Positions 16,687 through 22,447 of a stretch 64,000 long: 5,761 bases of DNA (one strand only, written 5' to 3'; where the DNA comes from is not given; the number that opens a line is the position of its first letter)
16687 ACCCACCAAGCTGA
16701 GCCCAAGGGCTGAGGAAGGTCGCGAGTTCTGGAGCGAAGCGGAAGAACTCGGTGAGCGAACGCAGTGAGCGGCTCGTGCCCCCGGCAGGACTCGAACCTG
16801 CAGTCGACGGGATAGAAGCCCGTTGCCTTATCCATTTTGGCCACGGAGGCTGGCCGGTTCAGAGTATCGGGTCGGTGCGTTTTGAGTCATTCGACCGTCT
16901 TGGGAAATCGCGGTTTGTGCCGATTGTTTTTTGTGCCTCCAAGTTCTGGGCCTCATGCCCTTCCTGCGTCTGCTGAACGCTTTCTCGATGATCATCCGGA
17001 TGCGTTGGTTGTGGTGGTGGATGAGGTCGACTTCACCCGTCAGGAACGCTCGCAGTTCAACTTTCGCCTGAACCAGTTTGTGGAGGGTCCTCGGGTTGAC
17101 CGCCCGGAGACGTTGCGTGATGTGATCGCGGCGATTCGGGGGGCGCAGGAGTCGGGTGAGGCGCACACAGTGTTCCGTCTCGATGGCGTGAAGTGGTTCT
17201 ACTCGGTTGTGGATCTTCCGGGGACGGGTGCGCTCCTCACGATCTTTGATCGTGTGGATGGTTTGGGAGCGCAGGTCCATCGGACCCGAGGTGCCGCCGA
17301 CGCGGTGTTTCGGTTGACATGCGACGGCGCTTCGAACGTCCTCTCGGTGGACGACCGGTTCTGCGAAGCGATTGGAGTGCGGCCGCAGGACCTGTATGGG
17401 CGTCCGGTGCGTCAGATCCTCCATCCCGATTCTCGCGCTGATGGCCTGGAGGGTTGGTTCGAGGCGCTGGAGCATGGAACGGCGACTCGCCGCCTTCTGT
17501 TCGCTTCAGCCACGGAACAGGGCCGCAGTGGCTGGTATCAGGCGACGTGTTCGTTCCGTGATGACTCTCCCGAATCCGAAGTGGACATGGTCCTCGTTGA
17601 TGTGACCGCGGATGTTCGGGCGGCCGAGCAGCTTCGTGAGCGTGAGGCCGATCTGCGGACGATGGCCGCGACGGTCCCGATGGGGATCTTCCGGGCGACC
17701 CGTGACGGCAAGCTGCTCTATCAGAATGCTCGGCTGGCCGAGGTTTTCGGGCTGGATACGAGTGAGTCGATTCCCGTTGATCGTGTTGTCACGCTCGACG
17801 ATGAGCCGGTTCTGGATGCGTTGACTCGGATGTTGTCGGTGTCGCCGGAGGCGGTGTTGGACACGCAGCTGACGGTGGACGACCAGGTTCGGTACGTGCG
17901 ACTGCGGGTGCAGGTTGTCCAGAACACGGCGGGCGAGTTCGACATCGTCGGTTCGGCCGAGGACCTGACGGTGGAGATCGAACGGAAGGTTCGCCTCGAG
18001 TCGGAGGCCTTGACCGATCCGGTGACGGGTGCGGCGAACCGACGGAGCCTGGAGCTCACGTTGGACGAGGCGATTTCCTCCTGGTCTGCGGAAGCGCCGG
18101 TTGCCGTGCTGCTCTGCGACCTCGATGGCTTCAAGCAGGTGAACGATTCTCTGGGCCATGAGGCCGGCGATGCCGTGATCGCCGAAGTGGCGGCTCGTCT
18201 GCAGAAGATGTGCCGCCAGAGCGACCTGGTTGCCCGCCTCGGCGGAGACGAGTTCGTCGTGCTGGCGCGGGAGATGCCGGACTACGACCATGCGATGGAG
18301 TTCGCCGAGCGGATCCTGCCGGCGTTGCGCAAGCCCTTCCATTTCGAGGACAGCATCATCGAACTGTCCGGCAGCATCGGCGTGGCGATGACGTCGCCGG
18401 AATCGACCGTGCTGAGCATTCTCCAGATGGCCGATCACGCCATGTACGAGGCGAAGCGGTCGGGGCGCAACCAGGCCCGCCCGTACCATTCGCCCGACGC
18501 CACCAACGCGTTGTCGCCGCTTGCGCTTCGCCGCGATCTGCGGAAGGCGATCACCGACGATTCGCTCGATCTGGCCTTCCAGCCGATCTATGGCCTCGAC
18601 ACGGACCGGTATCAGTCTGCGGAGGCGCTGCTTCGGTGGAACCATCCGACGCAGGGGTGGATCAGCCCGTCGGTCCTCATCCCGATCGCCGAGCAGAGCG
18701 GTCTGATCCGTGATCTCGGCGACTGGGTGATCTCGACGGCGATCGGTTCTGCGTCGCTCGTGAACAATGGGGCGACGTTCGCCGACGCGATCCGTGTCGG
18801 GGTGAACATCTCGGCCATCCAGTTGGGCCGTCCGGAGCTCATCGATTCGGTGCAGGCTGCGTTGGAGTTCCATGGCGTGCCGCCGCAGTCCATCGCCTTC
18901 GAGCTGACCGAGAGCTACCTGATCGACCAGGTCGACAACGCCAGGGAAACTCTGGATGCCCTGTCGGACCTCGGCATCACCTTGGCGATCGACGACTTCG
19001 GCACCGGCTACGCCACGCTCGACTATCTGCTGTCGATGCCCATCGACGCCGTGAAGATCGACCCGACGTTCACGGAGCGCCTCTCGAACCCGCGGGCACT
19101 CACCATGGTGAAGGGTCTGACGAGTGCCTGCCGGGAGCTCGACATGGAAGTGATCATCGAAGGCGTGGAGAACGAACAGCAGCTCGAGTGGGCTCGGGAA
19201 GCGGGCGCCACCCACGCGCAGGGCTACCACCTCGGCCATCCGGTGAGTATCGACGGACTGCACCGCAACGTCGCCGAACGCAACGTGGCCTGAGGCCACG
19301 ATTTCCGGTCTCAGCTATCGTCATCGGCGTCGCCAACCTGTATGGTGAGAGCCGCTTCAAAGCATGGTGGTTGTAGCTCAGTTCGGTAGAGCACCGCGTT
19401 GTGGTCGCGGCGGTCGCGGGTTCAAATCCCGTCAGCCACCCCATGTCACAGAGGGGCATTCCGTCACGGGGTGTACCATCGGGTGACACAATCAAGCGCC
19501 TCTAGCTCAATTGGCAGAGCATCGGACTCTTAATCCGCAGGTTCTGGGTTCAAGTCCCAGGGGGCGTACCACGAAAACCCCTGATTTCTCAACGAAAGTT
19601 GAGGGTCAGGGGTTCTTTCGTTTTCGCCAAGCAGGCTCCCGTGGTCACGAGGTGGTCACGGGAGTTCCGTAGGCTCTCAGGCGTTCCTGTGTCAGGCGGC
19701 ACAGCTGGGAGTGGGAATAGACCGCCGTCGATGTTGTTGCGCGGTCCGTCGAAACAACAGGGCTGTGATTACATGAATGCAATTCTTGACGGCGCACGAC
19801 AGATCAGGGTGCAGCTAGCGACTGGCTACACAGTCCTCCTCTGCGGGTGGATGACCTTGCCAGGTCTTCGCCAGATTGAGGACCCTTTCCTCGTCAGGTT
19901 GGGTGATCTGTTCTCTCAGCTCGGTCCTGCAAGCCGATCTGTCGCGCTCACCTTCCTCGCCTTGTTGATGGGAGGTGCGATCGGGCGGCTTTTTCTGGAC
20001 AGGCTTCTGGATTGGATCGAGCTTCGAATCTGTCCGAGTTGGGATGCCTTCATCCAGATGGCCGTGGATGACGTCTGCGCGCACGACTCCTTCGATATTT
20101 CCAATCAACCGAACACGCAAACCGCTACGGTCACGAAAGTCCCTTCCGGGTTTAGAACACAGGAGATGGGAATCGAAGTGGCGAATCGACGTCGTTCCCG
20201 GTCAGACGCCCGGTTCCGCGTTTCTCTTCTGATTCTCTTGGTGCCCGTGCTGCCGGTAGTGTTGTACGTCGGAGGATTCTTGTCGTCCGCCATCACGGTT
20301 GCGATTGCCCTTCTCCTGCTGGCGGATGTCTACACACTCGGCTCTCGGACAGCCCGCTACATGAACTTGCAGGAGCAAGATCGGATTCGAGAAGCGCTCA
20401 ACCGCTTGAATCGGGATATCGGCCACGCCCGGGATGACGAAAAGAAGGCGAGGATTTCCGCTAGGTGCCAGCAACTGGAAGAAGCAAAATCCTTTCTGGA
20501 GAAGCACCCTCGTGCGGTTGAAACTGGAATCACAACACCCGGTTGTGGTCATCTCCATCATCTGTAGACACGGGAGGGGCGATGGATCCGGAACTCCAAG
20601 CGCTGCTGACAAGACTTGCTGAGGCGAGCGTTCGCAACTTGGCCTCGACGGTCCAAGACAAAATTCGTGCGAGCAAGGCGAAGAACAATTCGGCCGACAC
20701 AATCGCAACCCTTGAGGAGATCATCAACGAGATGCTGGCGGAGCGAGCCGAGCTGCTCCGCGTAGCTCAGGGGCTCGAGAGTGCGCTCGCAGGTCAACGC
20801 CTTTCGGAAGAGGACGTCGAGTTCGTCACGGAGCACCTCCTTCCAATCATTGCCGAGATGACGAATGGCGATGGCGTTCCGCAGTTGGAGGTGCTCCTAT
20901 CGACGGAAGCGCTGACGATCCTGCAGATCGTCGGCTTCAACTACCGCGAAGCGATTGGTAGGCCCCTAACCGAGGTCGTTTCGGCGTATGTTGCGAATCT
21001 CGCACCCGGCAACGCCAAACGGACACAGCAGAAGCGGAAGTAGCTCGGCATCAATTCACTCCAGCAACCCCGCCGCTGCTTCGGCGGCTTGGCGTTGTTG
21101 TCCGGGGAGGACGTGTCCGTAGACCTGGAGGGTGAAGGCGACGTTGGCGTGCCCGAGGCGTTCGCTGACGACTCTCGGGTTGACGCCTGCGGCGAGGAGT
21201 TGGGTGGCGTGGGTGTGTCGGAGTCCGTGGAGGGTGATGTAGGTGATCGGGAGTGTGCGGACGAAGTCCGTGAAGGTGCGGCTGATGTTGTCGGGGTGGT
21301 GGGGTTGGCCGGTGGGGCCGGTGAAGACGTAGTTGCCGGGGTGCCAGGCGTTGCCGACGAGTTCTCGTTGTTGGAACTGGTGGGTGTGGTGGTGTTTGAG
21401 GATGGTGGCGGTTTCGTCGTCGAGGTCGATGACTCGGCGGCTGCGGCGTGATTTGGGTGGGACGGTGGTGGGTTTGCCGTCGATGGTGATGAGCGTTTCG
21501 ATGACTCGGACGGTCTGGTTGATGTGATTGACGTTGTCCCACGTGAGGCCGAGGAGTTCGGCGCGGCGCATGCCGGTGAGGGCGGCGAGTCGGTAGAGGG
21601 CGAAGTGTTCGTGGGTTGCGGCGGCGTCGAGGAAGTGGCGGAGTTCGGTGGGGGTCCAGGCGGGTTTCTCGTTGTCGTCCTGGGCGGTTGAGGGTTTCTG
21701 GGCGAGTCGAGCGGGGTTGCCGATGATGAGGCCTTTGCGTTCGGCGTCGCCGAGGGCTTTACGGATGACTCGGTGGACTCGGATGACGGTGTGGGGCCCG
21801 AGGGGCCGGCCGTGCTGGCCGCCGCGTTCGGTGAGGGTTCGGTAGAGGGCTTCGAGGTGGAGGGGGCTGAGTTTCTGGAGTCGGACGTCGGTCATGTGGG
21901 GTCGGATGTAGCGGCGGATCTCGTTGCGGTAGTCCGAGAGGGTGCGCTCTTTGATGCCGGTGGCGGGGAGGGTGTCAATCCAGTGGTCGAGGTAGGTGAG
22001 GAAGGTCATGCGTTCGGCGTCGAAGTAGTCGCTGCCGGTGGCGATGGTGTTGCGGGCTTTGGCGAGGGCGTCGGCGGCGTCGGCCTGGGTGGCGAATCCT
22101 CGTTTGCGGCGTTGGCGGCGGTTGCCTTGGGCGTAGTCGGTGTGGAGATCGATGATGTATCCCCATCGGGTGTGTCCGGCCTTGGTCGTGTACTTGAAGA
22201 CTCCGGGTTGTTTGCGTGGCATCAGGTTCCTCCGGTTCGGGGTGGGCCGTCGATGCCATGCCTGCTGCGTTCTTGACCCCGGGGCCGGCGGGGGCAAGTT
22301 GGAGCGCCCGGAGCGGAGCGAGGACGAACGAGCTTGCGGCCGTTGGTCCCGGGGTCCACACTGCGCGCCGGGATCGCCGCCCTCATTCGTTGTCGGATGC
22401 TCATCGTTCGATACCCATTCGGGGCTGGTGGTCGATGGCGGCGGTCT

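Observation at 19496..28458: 8.9-kb integrative element in tRNA-Lys(CUU) whose repeat asymmetry shows which end is chromosomal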

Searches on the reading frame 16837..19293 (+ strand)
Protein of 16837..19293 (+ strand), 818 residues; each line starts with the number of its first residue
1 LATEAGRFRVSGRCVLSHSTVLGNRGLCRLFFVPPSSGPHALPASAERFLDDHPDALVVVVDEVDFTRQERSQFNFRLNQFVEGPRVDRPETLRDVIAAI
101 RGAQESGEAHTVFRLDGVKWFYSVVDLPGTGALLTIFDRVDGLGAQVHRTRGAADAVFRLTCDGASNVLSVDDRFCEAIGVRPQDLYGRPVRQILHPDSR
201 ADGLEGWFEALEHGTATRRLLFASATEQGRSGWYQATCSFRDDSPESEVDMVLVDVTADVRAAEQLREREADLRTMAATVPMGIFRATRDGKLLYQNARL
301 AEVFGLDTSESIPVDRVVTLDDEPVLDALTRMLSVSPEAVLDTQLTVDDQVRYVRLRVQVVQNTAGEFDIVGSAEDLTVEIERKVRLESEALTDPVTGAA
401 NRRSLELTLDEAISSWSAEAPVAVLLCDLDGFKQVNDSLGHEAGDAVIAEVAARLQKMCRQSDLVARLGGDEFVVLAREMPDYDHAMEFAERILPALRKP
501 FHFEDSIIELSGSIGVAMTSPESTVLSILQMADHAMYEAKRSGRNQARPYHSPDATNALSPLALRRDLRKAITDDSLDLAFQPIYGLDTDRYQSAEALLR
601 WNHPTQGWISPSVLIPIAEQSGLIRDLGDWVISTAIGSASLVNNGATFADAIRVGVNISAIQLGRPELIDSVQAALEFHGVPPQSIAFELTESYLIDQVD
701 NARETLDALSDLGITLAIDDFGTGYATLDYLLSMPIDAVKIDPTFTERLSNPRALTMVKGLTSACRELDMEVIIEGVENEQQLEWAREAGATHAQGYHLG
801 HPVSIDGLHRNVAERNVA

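Call 8: search_protein_families(library=pfam, proteins=[window:16837-19293:+], max_evalue=0.01)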
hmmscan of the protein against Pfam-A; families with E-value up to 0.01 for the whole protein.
window:16837-19293:+ (818 aa): 6 families
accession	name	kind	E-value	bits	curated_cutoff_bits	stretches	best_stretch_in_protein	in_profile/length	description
PF00563.25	EAL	-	9.6e-67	225.2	31.3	1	566-802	2-236/236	EAL domain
PF00990.26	GGDEF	-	1.1e-44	152.5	23.8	1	391-546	1-161/161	Diguanylate cyclase, GGDEF domain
PF13188.13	PAS_8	-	1.1e-08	35.1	21.8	1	273-320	3-49/65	PAS domain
PF08448.16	PAS_4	-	1.8e-07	31.8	23.1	1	161-244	10-91/110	PAS fold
PF08447.18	PAS_3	-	7.4e-07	29.8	25.6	1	169-244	2-78/89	PAS fold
PF00989.32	PAS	-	1.2e-06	29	22.6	1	272-375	2-111/113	PAS fold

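Call 13: find_related_loci(query=window:16837-19293:+, collection=genome_contigs, flank=10000)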
Query window:16837-19293:+ (818 aa) in genome_contigs; peptide patterns used: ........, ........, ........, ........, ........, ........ (x = any residue, [..] = any of these).
53 stretches matched a pattern; 16 encode a relative of the query (tblastn E <= 1e-3); 16 distinct loci.
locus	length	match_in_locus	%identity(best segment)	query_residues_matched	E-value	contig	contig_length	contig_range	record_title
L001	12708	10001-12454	71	1-818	0e+0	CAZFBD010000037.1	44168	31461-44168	MAG TPA_asm: uncultured Acidimicrobiales bacterium isolate SRP268394_co1_170 genome assembly, contig: NODE_1349_length_4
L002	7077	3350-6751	36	268-813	2e-83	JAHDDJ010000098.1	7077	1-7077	MAG: Erythrobacter sp. isolate MAG-155 RZ_29062, whole genome shotgun sequence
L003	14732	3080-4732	33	261-804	2e-81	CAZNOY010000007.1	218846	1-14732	MAG TPA_asm: uncultured Citromicrobium sp. isolate binchicken_co237_102 genome assembly, contig: NODE_52_length_218846_c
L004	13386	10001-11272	39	372-797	2e-78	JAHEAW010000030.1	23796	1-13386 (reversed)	MAG: Erythrobacteraceae bacterium isolate Ww122 NODE_3768_length_23796_cov_2.800380, whole genome shotgun sequence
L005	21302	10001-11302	36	374-806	7e-75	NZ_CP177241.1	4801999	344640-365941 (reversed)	Agarivorans sp. DSG3-1 chromosome, complete genome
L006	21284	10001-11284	35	386-816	9e-70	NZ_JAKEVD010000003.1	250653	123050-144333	Shewanella sp. Isolate13 strain M14-00199 scaffold3.1, whole genome shotgun sequence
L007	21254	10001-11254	35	386-806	1e-66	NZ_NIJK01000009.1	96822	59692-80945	Shewanella indica strain KJW27 scaffold39, whole genome shotgun sequence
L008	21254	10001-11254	35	386-806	1e-66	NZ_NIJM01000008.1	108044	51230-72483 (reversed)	Shewanella chilikensis strain JC5 NODE_8_length_108044_cov_1270.11, whole genome shotgun sequence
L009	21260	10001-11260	34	386-808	4e-65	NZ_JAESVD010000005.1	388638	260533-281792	Shewanella schlegeliana strain JCM 11561 Scaffold5, whole genome shotgun sequence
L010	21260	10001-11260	32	382-804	1e-66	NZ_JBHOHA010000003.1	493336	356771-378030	Shewanella atlantica strain HQB-90 NODE_3_length_493336_cov_99.688283, whole genome shotgun sequence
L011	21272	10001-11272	31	382-809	2e-50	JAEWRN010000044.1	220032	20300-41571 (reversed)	MAG: Bacillota bacterium isolate OH_SBrB_6 k127_1062820, whole genome shotgun sequence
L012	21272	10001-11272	31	382-809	7e-50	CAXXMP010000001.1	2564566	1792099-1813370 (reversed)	MAG: uncultured Pygmaiobacter sp. isolate ab326b93-8740-4076-8c40-45ee24942a32 genome assembly, contig: contig_1, whole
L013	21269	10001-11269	35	386-811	7e-69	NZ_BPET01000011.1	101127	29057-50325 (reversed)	Shewanella sp. MBTL60-007 sequence011, whole genome shotgun sequence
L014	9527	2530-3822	28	382-805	9e-43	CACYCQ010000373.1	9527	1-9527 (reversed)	MAG: uncultured Clostridiales bacterium isolate RUG11819 genome assembly, contig: RUG11819_asm_373, whole genome shotgun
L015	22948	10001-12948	26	380-804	3e-30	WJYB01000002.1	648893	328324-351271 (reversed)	Enterobacteriaceae bacterium RIT714 2, whole genome shotgun sequence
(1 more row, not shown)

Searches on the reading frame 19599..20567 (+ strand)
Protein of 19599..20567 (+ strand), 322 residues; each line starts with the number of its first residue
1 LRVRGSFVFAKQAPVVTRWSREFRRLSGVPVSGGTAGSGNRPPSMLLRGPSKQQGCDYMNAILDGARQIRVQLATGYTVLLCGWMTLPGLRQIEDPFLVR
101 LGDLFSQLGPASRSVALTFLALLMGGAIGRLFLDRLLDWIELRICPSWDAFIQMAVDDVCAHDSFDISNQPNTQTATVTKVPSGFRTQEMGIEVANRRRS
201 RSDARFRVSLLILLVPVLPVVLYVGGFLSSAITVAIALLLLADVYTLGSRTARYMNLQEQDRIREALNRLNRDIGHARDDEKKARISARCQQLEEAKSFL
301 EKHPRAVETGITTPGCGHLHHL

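Call 7: search_protein_families(library=pfam, proteins=[window:19599-20567:+], max_evalue=0.01)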
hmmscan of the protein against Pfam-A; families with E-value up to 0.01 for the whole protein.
window:19599-20567:+ (322 aa): 0 families

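Call 41: search_protein_families(library=ncbifam, proteins=[window:19773-20567:+], max_evalue=0.01)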
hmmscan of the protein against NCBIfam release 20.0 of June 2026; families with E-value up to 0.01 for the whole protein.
window:19773-20567:+ (264 aa): 1 family
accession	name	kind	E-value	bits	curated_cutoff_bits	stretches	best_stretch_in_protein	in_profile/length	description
NF008231.0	PRK10998.1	equivalog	0.0027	17.3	261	1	147-201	202-257/296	maltose ABC transporter permease MalG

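Call 42: search_protein_families(library=phrogs, proteins=[window:19773-20567:+], max_evalue=0.001)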
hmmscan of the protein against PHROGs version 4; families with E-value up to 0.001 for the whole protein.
window:19773-20567:+ (264 aa): 0 families

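Call 66: search_protein_families(library=padloc, proteins=[window:19773-20567:+], max_evalue=0.01)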
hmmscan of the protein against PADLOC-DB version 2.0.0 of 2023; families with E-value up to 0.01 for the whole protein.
window:19773-20567:+ (264 aa): 0 families

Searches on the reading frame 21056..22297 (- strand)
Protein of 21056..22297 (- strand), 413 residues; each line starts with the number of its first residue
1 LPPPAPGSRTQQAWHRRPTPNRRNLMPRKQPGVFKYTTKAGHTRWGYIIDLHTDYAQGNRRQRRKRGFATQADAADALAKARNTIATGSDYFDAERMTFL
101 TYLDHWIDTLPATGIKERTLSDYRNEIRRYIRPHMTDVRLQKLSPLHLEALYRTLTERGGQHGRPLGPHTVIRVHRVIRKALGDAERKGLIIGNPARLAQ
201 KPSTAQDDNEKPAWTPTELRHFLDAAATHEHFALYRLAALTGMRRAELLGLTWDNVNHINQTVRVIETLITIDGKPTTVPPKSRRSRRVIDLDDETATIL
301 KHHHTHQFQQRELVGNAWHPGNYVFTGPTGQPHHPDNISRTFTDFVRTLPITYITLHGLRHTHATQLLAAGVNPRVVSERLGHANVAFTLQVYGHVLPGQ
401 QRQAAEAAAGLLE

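Call 7: search_protein_families(library=pfam, proteins=[window:21056-22297:-], max_evalue=0.01)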
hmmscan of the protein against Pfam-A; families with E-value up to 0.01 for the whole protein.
window:21056-22297:- (413 aa): 3 families
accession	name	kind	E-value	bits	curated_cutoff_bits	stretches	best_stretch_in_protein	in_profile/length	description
PF00589.27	Phage_integrase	-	7.3e-24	84.9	27.1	1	217-397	6-169/172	Phage integrase family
PF14657.12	Arm-DNA-bind_4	-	3.8e-09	36.4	22.3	1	44-88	1-45/47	Arm DNA-binding domain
PF14659.12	Phage_int_SAM_3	-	6.8e-07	29.9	22.6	1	98-153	1-55/58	Phage integrase, N-terminal SAM-like domain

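Call 22: find_related_loci(query=window:21056-22297:-, collection=genome_contigs, flank=10000)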
Query window:21056-22297:- (413 aa) in genome_contigs; peptide patterns used: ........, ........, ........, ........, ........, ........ (x = any residue, [..] = any of these).
341 stretches matched a pattern; 50 encode a relative of the query (tblastn E <= 1e-3); 50 distinct loci.
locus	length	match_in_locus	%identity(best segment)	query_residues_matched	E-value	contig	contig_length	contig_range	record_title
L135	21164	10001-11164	65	26-413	8e-160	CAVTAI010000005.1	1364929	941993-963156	MAG: uncultured Acidobacteriota bacterium isolate MFD04651.bin.2.135 genome assembly, contig: contig_2927, whole genome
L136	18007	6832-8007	64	22-413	3e-156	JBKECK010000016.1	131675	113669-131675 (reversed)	MAG: Acidimicrobiales bacterium isolate VLC_048 k251_668215, whole genome shotgun sequence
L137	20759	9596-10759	60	26-413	1e-142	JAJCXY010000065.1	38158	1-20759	MAG: Acidimicrobiales bacterium isolate OFTM10 OFTM10_64, whole genome shotgun sequence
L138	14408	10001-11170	59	21-413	1e-139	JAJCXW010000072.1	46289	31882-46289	MAG: Acidimicrobiales bacterium isolate OFTM81 OFTM81_71, whole genome shotgun sequence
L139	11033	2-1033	63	70-413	3e-134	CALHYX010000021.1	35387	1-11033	MAG: uncultured Acidimicrobiales bacterium isolate R2_Bin_MAXBIN__055_1 genome assembly, contig: c_000000200819, whole g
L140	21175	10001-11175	61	22-413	1e-131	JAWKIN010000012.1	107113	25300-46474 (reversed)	MAG: Acidimicrobiales bacterium isolate ABC1.26 ABC1.26.fa-12, whole genome shotgun sequence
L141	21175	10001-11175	66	22-413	9e-132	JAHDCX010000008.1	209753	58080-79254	MAG: Acidimicrobiales bacterium isolate MAG-144 RZ_134, whole genome shotgun sequence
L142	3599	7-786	65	154-413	5e-108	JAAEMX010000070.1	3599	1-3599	MAG: Lentisphaerae bacterium isolate Bse_17 BseG_CONTIG369259, whole genome shotgun sequence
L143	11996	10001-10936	43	105-413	3e-66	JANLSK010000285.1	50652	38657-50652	MAG: Actinomycetes bacterium isolate OTE_25_metabat_366 OTE_25_k141_1719498, whole genome shotgun sequence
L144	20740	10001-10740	61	166-412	5e-81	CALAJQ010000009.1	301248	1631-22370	MAG: uncultured Acidimicrobiales bacterium isolate L4_Bin_METABAT__47_1 genome assembly, contig: c_000000454714, whole g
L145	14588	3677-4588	36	95-405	3e-48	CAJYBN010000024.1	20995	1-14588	MAG TPA_asm: uncultured Peptococcaceae bacterium isolate SRR1628697_bin.3_MetaBAT_v2.12.1_MAG genome assembly, contig: N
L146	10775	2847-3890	34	44-401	1e-47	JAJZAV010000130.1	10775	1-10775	MAG: Bacillota bacterium isolate HSP1.bin40 NODE_4137_length_10775_cov_1.638430, whole genome shotgun sequence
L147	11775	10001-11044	34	44-401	1e-47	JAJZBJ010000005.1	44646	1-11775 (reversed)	MAG: Bacillota bacterium isolate HSP2.bin29 NODE_510_length_44646_cov_2.442395, whole genome shotgun sequence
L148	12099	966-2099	34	17-409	1e-46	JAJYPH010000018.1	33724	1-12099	MAG: Bacillota bacterium isolate DS3.bin47 NODE_1080_length_33724_cov_2.653987, whole genome shotgun sequence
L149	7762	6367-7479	33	45-413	2e-46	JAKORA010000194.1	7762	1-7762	MAG: Bacillota bacterium isolate all_maxbin.237 k201_969555, whole genome shotgun sequence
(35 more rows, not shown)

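Call 41: search_protein_families(library=ncbifam, proteins=[window:21056-22297:-], max_evalue=0.01)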
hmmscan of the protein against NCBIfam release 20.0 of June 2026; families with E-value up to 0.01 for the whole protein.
window:21056-22297:- (413 aa): 8 families
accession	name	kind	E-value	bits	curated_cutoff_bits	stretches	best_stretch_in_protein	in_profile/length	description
TIGR02224.1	recomb_XerC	equivalog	1.3e-18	67.4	335.15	1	107-397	4-278/295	tyrosine recombinase XerC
NF040815.2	recomb_XerA_Arch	equivalog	1.7e-18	67.1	220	1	106-396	3-254/263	site-specific tyrosine recombinase/integron integrase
TIGR02225.1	recomb_XerD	equivalog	1.7e-18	67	329.6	1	107-398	4-276/290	site-specific tyrosine recombinase XerD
NF001399.0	PRK00283.1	subfamily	7.9e-16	58.1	279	1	103-403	9-290/300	tyrosine recombinase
TIGR02249.1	integrase_gron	subfamily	3.8e-11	42.9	265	1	338-398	242-302/315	integron integrase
NF002331.0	PRK01287.1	subfamily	5e-11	42.2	371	1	97-396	24-312/365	site-specific tyrosine recombinase XerC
NF003462.0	PRK05084.1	equivalog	8.3e-08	31.3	267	1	354-406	303-354/360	tyrosine recombinase XerS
NF011946.0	PRK15417.1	equivalog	2.4e-05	23.7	435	1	339-397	258-316/337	integron integrase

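Call 42: search_protein_families(library=phrogs, proteins=[window:21056-22297:-], max_evalue=0.001)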
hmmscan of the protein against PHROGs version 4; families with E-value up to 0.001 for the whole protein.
window:21056-22297:- (413 aa): 5 families
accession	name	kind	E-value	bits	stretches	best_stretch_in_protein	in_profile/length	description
phrog_1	-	integration and excision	6.3e-73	248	1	27-412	103-451/611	integrase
phrog_216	-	integration and excision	3.6e-28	99.5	1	185-406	29-234/301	integrase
phrog_7685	-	integration and excision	1.2e-14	55.4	1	282-407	123-234/240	integrase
phrog_26960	-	unknown function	4e-13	50.8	1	43-149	16-120/146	-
phrog_23783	-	integration and excision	4.7e-08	34.2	1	44-153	12-115/162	integrase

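Call 65: search_protein_families(library=pfam, proteins=[L135:4042-5016:+, L135:5500-6234:+, L135:11667-13199:+, L135:13960-15423:+, L135:14419-15480:-, L135:15596-16783:-, L135:16884-18416:-, L138:12052-13128:+, L138:13140-14057:+, L138:5677-6735:+], max_evalue=0.001)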
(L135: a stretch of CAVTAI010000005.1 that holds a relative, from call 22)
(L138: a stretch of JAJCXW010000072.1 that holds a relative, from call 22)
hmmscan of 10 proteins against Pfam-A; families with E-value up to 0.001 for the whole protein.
L135:4042-5016:+ (324 aa): 0 families

L135:5500-6234:+ (244 aa): 0 families

L135:11667-13199:+ (510 aa): 3 families
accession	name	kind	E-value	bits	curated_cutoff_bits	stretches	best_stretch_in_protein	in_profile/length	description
PF13751.12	DDE_Tnp_1_6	-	6.1e-17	62.5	25.1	1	402-495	28-124/125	Transposase DDE domain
PF01609.27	DDE_Tnp_1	-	5.2e-16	59.4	23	1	276-492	22-200/200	Transposase DDE domain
PF05598.16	DUF772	-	3e-14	53.2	23.1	1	53-127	1-74/74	Transposase domain (DUF772)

L135:13960-15423:+ (487 aa): 2 families
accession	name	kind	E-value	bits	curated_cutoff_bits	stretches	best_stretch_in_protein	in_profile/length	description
PF13701.12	DDE_Tnp_1_4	-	1.9e-49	168.6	34.7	1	35-484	5-431/435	Transposase DDE domain group 1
PF01609.27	DDE_Tnp_1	-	2.8e-10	40.7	23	1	164-421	4-198/200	Transposase DDE domain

L135:14419-15480:- (353 aa): 0 families

L135:15596-16783:- (395 aa): 1 family
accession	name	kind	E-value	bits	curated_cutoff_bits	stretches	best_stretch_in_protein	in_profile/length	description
PF05014.21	Nuc_deoxyrib_tr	-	1e-05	26.1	28.8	1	109-165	45-103/117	Nucleoside 2-deoxyribosyltransferase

L135:16884-18416:- (510 aa): 3 families
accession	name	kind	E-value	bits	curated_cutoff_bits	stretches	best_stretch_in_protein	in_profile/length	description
PF01609.27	DDE_Tnp_1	-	3.9e-17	63.1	23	1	276-492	22-200/200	Transposase DDE domain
PF13751.12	DDE_Tnp_1_6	-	6.1e-17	62.5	25.1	1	402-495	28-124/125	Transposase DDE domain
PF05598.16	DUF772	-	3e-14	53.2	23.1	1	53-127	1-74/74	Transposase domain (DUF772)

L138:12052-13128:+ (358 aa): 1 family
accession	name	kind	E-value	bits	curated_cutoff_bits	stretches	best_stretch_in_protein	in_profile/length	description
PF03235.19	GmrSD_N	-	4.5e-22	79.6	33.2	1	28-171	2-196/199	GmrSD restriction endonuclease, N-terminal domain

L138:13140-14057:+ (305 aa): 0 families

L138:5677-6735:+ (352 aa): 0 families

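Call 66: search_protein_families(library=padloc, proteins=[L138:12052-13128:+, L138:13140-14057:+, L135:15596-16783:-, L135:14419-15480:-], max_evalue=0.01)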
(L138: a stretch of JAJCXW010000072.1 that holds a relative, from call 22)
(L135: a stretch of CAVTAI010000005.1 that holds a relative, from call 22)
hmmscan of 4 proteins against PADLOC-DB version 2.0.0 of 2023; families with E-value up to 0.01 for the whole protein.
L138:12052-13128:+ (358 aa): 3 families
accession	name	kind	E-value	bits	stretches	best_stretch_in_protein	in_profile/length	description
PDLC03877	NsnA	-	6.3e-68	227.8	1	19-355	45-382/385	-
PDLC04027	PD-T4-2_A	-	9.7e-32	108.4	1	34-348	47-357/363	-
PDLC03418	REase_II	-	1.4e-07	29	1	39-178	32-163/372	Type II restriction enzyme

L138:13140-14057:+ (305 aa): 0 families

L135:15596-16783:- (395 aa): 1 family
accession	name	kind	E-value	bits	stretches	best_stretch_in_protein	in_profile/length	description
PDLC00733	Effector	-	1.5e-09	35.2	1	107-174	284-351/388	TIR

L135:14419-15480:- (353 aa): 0 families
